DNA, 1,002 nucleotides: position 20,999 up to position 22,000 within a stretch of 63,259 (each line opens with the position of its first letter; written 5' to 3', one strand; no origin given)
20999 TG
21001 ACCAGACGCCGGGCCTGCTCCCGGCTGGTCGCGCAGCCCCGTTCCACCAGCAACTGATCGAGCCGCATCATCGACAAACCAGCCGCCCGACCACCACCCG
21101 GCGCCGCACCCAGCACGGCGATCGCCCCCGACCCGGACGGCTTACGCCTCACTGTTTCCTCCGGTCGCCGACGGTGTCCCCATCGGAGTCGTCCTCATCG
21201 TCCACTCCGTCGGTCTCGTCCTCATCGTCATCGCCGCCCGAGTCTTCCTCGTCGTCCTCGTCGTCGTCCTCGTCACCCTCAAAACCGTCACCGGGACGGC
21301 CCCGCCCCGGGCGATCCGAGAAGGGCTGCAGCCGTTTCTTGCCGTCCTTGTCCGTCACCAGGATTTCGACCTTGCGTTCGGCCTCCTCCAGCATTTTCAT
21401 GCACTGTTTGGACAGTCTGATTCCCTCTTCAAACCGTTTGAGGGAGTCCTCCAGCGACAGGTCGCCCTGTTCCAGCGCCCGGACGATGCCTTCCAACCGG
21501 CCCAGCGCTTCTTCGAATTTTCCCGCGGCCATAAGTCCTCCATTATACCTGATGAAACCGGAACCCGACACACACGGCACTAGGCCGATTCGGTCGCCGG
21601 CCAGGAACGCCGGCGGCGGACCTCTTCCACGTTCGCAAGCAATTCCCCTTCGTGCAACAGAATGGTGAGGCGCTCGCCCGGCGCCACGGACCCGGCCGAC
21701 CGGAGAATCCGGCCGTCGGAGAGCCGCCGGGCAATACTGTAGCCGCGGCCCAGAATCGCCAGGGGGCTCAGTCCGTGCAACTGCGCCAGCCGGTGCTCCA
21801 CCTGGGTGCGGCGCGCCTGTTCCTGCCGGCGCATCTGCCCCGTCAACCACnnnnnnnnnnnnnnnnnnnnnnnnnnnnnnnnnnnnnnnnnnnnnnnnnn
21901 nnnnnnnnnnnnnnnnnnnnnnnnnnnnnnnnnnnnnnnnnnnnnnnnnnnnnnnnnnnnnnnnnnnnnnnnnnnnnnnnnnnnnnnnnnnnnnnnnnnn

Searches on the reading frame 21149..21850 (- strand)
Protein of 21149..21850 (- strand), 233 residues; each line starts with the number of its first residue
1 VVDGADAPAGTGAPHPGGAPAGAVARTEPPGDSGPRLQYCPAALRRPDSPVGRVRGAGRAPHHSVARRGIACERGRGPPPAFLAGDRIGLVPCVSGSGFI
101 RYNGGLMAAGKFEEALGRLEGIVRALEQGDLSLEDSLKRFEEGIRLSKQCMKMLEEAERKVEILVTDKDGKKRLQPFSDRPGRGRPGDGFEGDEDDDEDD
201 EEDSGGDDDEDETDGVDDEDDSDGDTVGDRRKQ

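Call 66: search_protein_families(library=pfam, proteins=[window:21149-21850:-], max_evalue=0.001)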
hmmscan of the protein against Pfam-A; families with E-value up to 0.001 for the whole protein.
window:21149-21850:- (233 aa): 1 family
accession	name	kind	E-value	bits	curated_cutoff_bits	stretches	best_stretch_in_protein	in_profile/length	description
PF02609.21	Exonuc_VII_S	-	3.8e-21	75.3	24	1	112-163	1-52/52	Exonuclease VII small subunit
